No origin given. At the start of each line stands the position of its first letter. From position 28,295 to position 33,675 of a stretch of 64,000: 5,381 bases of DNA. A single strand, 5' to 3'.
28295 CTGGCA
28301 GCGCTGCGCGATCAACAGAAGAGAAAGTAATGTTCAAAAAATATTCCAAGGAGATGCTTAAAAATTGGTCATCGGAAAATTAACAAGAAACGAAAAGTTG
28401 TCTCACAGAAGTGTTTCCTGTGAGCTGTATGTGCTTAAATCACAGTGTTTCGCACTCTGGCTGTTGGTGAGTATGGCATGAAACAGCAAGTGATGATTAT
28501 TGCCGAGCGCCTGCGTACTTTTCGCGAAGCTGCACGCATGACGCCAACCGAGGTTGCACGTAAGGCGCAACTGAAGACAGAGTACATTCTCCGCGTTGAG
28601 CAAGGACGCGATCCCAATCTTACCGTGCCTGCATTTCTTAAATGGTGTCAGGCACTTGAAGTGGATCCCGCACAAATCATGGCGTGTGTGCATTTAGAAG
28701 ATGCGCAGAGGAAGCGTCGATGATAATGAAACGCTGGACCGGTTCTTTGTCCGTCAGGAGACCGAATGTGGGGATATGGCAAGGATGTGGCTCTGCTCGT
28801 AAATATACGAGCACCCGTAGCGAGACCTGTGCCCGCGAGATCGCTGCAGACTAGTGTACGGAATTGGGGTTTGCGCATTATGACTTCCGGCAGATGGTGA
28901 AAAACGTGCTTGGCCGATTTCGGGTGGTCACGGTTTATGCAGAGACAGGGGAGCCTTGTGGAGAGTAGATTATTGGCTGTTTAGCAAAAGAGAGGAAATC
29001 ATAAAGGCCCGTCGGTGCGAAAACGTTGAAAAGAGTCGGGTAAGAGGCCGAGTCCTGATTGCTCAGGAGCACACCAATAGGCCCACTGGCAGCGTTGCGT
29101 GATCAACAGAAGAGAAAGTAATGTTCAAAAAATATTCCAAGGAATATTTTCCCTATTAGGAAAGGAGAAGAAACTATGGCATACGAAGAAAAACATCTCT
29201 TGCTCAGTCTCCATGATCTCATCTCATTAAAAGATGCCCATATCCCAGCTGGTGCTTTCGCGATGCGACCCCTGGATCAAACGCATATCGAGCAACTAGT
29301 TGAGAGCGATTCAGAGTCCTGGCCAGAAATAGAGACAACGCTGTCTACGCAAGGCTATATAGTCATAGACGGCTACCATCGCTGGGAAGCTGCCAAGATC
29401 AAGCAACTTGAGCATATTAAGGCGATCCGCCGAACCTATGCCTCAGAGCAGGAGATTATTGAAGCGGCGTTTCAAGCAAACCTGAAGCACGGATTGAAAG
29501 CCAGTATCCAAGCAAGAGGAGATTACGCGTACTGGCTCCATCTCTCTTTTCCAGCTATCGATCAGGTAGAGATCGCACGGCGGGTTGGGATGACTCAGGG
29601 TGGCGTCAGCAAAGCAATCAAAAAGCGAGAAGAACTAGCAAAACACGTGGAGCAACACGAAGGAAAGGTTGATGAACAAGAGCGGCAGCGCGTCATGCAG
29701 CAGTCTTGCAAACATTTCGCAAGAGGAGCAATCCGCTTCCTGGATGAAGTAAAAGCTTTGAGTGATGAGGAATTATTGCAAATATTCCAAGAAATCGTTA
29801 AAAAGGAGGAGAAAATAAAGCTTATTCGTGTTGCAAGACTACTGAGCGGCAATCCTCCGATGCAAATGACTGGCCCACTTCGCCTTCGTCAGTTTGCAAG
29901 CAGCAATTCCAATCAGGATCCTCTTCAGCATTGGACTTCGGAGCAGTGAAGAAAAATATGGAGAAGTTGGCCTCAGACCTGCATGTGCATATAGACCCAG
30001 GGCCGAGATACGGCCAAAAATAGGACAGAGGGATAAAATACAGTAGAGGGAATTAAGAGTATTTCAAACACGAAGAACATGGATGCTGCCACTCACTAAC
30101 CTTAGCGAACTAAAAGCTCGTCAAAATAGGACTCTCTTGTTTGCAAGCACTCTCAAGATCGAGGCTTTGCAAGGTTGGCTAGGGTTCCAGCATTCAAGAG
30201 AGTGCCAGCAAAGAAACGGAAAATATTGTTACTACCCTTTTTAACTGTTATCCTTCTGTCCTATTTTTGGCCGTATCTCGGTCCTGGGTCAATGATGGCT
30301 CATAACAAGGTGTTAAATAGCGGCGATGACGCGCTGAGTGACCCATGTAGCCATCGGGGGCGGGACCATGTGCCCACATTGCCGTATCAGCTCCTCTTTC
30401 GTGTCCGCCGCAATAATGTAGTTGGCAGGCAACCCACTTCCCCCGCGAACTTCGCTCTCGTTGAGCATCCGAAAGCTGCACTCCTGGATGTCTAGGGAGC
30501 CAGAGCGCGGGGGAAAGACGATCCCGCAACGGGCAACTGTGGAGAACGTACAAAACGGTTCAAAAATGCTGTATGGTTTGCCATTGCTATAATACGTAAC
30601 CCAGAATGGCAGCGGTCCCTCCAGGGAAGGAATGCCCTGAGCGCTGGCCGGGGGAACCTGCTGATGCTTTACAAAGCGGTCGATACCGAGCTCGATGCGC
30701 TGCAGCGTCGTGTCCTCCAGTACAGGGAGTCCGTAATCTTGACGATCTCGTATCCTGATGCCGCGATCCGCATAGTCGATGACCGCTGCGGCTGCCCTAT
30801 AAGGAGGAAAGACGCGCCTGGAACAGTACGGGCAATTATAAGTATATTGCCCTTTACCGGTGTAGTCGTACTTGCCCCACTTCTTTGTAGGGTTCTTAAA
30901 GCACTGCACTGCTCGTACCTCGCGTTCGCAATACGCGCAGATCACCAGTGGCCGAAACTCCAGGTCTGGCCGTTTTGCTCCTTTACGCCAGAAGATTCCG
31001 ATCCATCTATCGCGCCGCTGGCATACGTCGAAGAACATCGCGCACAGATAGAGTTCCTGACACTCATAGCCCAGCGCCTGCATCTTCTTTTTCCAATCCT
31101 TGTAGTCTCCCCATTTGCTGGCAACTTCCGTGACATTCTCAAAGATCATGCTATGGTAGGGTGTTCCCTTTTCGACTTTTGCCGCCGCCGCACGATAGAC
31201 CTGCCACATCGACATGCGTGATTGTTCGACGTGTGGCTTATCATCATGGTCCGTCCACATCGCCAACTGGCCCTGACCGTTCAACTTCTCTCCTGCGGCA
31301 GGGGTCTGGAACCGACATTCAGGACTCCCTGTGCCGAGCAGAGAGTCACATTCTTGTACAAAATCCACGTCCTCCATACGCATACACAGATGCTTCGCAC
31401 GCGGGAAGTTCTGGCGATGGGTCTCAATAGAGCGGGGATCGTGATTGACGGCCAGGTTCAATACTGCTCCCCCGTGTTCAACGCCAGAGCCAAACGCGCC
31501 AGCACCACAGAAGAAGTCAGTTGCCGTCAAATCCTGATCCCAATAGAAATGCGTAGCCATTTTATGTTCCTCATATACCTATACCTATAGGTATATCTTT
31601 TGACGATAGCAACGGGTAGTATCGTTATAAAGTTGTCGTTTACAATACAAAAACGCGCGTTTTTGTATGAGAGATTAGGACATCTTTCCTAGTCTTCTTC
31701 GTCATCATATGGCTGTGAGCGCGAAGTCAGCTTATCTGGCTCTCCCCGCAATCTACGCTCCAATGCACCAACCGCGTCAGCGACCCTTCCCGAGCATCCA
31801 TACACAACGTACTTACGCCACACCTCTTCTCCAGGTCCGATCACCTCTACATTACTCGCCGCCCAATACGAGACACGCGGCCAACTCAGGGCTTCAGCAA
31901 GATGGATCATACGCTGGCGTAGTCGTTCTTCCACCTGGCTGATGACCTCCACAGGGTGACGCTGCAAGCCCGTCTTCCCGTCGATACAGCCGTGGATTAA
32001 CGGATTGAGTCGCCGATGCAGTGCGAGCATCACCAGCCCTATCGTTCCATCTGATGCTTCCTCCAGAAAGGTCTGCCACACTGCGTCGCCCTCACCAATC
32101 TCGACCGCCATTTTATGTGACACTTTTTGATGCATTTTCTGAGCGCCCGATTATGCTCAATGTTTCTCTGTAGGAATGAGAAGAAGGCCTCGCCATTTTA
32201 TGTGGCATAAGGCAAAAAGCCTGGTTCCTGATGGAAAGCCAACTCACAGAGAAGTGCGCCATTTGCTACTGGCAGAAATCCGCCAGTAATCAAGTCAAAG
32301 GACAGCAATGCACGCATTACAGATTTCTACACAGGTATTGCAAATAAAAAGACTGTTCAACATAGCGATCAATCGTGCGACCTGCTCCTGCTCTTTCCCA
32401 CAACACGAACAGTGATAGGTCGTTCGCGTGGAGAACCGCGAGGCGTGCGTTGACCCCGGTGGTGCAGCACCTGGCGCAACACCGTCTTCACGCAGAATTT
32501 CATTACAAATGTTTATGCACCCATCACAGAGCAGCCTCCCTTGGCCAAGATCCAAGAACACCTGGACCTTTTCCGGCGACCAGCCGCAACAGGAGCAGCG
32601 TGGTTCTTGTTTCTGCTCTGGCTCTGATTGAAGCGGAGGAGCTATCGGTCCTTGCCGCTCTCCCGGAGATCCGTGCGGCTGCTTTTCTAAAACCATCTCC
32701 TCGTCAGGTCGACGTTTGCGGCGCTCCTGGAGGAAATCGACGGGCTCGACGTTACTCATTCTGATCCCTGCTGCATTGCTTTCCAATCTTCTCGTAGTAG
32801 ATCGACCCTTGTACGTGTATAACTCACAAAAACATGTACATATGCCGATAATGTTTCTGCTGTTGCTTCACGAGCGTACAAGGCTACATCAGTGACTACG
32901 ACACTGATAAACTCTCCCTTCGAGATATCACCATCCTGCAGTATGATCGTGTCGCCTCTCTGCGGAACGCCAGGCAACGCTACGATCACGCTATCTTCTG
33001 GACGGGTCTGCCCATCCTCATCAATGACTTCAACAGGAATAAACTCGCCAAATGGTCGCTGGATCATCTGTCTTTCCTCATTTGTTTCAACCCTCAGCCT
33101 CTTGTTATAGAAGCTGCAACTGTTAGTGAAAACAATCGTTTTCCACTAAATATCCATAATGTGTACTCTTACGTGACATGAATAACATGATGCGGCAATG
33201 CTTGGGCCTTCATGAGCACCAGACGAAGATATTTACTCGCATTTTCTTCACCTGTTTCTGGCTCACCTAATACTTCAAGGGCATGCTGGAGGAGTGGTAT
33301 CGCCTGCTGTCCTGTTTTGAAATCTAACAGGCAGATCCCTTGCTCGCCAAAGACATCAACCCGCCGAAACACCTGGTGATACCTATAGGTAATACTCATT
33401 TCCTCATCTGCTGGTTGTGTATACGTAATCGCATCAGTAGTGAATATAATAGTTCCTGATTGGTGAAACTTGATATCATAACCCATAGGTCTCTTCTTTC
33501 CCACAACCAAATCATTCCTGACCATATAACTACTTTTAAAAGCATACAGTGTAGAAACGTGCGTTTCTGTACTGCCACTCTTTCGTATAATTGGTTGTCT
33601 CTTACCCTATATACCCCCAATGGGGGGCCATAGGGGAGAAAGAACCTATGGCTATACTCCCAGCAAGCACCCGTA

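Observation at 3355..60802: Sixteen copies of a 22-24 bp palindrome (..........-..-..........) in short intergenic gaps: a stoperator-like network across the element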

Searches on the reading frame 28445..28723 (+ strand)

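Call 10: search_protein_families(library=pfam, proteins=[window:28445-28723:+], max_evalue=0.001)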
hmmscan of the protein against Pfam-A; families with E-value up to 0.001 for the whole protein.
window:28445-28723:+ (92 aa): 4 families
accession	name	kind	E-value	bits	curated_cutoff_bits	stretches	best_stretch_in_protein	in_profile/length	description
PF13560.12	HTH_31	-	1.1e-11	45.3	27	1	19-77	2-60/64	Helix-turn-helix domain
PF01381.28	HTH_3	-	1e-05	25.9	23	1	23-76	1-53/55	Helix-turn-helix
PF13443.12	HTH_26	-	8.1e-05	23.2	22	1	22-82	1-61/63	Cro/C1-type HTH DNA-binding domain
PF13413.12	HTH_25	-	0.00014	22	24.6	1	22-75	1-59/62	Helix-turn-helix domain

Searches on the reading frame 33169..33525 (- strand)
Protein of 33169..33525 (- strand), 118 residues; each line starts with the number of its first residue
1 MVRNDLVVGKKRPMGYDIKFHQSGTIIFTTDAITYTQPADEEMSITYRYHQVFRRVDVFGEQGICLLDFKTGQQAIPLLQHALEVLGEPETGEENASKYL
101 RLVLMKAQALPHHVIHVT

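Call 34: search_protein_families(library=pfam, proteins=[window:33169-33525:-], max_evalue=0.1)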
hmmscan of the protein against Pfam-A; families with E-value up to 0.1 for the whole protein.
window:33169-33525:- (118 aa): 0 families

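Call 78: search_protein_families(library=pfam, proteins=[window:33169-33525:-], max_evalue=0.01)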
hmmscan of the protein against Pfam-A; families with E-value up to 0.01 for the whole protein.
window:33169-33525:- (118 aa): 0 families
